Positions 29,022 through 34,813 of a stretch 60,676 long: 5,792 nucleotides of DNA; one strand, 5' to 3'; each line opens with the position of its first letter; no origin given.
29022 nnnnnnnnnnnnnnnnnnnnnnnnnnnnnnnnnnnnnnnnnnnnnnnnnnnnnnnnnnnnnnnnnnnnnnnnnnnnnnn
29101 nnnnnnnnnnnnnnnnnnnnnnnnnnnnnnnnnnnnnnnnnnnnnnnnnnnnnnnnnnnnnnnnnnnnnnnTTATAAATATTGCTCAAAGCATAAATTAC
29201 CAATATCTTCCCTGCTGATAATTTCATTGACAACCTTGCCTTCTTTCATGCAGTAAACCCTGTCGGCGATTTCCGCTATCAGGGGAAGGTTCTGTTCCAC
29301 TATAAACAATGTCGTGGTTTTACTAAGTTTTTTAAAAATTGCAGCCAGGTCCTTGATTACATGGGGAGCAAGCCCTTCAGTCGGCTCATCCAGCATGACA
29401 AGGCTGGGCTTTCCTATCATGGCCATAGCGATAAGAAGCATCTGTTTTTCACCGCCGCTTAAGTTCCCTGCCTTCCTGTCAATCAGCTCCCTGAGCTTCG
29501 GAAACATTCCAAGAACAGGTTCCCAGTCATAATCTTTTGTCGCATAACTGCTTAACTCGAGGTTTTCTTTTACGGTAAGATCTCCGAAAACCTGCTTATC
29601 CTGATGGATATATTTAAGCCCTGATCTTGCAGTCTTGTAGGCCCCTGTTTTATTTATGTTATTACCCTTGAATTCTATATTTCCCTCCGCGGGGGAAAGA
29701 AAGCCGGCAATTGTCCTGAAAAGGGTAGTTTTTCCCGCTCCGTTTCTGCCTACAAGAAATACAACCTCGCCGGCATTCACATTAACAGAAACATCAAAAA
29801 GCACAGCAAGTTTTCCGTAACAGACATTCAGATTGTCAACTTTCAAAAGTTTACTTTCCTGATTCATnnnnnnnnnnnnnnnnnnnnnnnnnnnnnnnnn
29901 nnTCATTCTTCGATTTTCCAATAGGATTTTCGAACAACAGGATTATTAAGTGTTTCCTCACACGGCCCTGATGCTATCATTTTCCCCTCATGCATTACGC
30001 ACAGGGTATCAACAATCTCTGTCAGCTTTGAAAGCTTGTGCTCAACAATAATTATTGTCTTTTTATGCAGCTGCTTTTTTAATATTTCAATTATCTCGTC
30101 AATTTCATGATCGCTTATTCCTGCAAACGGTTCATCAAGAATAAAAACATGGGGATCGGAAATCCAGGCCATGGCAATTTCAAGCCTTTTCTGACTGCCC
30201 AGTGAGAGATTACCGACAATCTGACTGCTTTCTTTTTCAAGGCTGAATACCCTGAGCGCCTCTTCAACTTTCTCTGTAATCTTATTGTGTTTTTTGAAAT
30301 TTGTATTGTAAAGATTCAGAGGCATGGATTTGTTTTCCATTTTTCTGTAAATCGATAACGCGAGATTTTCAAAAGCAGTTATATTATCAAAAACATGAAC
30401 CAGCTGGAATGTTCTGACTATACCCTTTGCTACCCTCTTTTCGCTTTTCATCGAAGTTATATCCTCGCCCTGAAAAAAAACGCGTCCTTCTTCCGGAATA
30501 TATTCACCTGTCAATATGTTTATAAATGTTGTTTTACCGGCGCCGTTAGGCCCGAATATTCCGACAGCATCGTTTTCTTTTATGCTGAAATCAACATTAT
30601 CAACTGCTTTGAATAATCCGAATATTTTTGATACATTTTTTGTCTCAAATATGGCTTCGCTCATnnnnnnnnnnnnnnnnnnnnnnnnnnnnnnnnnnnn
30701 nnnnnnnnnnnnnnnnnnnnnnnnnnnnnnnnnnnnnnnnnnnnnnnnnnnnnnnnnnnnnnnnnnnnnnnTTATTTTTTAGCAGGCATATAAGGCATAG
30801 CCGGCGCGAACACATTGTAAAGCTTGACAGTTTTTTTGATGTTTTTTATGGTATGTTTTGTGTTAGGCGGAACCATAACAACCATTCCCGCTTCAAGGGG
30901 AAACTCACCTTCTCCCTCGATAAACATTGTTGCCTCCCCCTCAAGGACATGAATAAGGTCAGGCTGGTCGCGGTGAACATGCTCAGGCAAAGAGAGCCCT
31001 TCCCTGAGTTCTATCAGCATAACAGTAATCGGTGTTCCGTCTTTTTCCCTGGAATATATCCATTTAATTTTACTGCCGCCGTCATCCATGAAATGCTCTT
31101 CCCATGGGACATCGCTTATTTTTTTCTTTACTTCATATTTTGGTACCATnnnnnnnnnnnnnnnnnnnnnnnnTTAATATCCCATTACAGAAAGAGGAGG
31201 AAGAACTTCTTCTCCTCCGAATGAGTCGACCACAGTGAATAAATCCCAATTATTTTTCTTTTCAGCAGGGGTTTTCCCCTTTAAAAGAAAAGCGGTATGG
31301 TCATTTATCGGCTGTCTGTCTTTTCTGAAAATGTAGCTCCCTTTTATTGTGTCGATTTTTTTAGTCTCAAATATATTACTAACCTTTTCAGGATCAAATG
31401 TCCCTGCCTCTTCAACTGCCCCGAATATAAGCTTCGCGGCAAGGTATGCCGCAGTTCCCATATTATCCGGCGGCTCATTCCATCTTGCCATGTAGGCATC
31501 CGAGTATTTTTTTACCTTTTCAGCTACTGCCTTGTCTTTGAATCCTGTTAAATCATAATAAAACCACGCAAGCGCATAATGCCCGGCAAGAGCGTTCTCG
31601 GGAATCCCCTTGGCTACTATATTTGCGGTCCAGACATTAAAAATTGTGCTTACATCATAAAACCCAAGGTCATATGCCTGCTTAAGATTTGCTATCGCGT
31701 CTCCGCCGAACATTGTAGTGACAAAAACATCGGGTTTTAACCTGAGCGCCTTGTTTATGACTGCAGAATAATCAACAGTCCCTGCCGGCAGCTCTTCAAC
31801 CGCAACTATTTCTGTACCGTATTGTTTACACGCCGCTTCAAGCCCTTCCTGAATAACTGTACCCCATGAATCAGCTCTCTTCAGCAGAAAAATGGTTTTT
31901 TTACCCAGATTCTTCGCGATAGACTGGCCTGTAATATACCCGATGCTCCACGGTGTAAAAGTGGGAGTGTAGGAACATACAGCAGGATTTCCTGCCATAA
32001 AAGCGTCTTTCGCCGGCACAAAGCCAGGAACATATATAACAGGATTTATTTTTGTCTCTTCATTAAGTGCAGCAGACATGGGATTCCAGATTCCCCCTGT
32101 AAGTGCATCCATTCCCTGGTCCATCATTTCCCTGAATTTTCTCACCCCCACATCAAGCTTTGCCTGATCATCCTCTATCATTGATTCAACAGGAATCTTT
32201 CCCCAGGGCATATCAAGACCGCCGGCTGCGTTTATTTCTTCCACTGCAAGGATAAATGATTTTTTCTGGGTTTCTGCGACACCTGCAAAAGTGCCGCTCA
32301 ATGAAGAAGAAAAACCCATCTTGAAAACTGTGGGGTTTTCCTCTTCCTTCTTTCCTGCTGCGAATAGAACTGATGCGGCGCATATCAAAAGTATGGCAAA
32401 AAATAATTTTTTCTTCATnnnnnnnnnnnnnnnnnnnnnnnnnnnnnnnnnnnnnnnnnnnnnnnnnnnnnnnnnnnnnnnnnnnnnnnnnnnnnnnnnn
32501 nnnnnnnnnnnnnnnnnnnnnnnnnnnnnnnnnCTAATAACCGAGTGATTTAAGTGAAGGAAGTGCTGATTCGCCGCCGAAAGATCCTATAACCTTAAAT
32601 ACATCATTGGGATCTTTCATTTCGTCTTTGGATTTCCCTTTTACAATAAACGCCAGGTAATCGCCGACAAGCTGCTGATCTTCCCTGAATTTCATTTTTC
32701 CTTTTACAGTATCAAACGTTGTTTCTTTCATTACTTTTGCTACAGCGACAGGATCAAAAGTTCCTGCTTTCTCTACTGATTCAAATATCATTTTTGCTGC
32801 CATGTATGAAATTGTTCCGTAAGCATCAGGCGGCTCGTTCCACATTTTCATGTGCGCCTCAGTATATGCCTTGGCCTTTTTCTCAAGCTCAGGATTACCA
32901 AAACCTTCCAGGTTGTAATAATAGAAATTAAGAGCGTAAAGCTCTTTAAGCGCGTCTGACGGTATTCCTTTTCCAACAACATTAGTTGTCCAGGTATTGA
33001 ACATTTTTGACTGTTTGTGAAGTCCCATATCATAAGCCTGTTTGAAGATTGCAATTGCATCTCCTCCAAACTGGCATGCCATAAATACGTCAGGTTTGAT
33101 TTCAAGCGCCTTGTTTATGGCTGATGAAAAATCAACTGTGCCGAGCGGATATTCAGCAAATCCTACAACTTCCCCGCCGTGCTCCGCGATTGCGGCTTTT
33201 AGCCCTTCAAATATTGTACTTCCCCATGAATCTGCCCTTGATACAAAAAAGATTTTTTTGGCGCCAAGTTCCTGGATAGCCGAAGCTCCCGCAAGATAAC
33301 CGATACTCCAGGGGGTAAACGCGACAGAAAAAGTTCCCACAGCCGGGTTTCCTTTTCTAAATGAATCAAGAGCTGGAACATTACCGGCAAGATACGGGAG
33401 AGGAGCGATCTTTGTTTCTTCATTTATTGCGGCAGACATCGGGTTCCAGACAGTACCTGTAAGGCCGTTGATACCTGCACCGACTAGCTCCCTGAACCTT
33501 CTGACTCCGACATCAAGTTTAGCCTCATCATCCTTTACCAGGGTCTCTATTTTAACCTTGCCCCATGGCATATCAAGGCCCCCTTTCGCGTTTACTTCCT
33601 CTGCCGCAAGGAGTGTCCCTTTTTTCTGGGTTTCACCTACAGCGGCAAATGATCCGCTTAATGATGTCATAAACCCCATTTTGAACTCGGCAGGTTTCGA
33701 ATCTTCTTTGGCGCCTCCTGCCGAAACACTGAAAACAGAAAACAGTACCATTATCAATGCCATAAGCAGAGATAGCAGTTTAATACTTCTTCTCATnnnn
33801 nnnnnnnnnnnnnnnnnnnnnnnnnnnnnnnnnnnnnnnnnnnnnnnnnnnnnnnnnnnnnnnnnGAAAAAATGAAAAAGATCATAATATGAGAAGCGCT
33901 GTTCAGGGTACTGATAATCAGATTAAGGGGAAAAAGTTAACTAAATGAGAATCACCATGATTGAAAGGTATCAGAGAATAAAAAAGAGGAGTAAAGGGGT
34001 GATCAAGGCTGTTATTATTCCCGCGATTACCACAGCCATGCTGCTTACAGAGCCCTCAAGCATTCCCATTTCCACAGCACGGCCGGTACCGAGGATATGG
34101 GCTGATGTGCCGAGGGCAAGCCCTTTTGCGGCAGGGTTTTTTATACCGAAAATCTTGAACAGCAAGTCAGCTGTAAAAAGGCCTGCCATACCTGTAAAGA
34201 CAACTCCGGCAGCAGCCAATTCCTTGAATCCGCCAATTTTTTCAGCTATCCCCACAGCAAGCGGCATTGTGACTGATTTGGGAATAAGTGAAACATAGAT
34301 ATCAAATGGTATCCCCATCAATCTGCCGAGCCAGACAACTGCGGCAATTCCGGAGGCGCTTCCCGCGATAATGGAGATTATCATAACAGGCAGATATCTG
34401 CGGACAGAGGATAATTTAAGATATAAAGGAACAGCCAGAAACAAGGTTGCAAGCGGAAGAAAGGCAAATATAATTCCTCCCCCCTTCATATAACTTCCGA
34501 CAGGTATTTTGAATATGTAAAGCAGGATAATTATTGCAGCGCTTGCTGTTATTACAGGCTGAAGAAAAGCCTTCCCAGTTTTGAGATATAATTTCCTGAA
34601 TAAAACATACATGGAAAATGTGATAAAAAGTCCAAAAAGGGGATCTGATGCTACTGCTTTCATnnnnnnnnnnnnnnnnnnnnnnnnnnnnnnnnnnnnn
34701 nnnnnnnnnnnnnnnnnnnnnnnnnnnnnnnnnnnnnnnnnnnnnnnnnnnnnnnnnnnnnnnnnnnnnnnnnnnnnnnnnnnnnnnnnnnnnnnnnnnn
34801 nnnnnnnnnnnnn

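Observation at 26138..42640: Shared 13-bp dyad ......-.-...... at three promoters links 23 kb into one predicted GntR regulon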

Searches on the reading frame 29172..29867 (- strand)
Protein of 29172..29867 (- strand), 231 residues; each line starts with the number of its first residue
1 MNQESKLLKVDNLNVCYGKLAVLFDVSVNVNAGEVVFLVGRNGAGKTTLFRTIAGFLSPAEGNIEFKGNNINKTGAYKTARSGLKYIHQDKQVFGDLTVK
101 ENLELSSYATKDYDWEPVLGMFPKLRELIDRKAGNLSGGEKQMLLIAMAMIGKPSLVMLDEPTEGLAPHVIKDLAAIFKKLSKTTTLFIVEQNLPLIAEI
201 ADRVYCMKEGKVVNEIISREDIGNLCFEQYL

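Call 8: search_protein_families(library=pfam, proteins=[window:29172-29867:-])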
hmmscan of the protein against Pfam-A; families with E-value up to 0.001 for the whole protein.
window:29172-29867:- (231 aa): 3 families
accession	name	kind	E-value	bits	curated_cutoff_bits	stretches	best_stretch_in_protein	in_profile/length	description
PF00005.33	ABC_tran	-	1.5e-34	120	25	1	24-163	2-136/137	ABC transporter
PF13304.12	AAA_21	-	5.2e-12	46.9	27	2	132-187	234-293/304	AAA domain, putative AbiEii toxin, Type IV TA system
PF02463.25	SMC_N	-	4.2e-08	33.3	40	1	34-205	25-209/220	RecF/RecN/SMC N terminal domain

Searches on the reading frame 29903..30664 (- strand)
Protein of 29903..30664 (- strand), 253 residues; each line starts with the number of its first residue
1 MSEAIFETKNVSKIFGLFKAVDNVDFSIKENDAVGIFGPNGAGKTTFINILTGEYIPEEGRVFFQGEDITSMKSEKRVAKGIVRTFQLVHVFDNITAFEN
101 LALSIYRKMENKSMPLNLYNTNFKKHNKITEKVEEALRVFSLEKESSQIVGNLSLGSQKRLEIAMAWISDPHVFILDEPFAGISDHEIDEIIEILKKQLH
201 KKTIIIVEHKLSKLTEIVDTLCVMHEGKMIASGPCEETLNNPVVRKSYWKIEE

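Call 8: search_protein_families(library=pfam, proteins=[window:29903-30664:-])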
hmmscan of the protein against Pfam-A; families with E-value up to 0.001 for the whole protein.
window:29903-30664:- (253 aa): 4 families
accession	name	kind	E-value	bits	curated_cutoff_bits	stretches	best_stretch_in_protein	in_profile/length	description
PF00005.33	ABC_tran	-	7.6e-32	111.2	25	1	22-181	2-137/137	ABC transporter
PF13173.12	AAA_14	-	1.4e-05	25.6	27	1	31-112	2-88/129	AAA domain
PF02463.25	SMC_N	-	0.00018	21.5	40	1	31-225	24-213/220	RecF/RecN/SMC N terminal domain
PF13304.12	AAA_21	-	0.00023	21.8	27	0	35-51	3-19/304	AAA domain, putative AbiEii toxin, Type IV TA system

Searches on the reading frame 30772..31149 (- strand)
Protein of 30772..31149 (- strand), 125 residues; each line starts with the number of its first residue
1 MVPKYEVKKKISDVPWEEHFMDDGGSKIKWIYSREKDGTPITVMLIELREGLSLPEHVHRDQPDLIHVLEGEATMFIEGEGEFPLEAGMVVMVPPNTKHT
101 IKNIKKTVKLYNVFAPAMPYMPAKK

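Call 8: search_protein_families(library=pfam, proteins=[window:30772-31149:-])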
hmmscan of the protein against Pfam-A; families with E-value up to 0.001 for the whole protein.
window:30772-31149:- (125 aa): 3 families
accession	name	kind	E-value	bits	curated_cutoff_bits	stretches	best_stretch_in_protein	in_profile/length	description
PF07883.17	Cupin_2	-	2.3e-13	50.1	27.2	1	45-113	2-69/70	Cupin domain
PF00190.28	Cupin_1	-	0.00035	20.6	22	1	44-108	36-107/151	Cupin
PF12973.13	Cupin_7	-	0.00047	20.4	27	1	10-111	7-97/105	ChrR Cupin-like domain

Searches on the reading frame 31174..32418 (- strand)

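Call 8: search_protein_families(library=pfam, proteins=[window:31174-32418:-])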
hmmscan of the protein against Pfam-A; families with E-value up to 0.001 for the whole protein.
window:31174-32418:- (414 aa): 3 families
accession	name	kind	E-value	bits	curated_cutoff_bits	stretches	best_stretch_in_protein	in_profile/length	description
PF13458.12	Peripla_BP_6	-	1.9e-51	176.2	31.7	1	33-375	3-334/343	Periplasmic binding protein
PF13433.12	Peripla_BP_5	-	9.7e-20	71.4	27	2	169-362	130-318/363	Periplasmic binding protein domain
PF01094.35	ANF_receptor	-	0.00013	21.6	25.4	1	54-342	5-297/353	Receptor family ligand binding region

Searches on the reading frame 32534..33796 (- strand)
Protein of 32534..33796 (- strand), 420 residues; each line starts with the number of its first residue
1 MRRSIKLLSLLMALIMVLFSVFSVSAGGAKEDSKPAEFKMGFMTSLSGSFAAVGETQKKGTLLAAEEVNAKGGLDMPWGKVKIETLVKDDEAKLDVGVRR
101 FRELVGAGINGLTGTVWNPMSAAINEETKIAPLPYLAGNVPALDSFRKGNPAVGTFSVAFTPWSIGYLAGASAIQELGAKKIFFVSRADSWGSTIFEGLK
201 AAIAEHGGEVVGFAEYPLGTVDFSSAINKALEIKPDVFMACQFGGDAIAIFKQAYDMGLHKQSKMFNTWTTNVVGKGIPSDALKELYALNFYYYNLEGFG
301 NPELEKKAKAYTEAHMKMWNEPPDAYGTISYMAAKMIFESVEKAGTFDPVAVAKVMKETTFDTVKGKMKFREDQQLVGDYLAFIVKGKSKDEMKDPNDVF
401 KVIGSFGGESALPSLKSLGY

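Call 8: search_protein_families(library=pfam, proteins=[window:32534-33796:-])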
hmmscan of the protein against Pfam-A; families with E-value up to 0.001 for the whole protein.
window:32534-33796:- (420 aa): 3 families
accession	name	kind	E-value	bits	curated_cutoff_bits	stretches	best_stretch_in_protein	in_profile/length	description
PF13458.12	Peripla_BP_6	-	5e-57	194.5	31.7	1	38-386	2-339/343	Periplasmic binding protein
PF13433.12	Peripla_BP_5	-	8.2e-21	74.9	27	2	174-374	129-324/363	Periplasmic binding protein domain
PF01094.35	ANF_receptor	-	2.2e-08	34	25.4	1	171-380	111-345/353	Receptor family ligand binding region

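Call 32: search_protein_families(library=ncbifam, proteins=[window:32534-33796:-], max_evalue=0.00001)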
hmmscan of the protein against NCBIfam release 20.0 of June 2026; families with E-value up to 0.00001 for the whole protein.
window:32534-33796:- (420 aa): 3 families
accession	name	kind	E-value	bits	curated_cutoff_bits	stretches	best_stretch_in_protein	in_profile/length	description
TIGR03407.1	urea_ABC_UrtA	exception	3.8e-22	78.7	492.75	1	176-375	131-328/361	urea ABC transporter substrate-binding protein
TIGR03669.1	urea_ABC_arch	equivalog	1.2e-17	63.9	494.8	1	175-381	130-331/375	urea ABC transporter substrate-binding protein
NF011933.0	PRK15404.1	subfamily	2.8e-15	56.3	477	1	32-376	21-350/370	high-affinity branched-chain amino acid ABC transporter substrate-binding protein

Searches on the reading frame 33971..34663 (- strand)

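Call 8: search_protein_families(library=pfam, proteins=[window:33971-34663:-])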
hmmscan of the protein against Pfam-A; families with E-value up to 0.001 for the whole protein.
window:33971-34663:- (230 aa): 1 family
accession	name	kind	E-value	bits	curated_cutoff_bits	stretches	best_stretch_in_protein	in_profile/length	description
PF04172.21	LrgB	-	3.8e-62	209.9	25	1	15-226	1-212/214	LrgB-like family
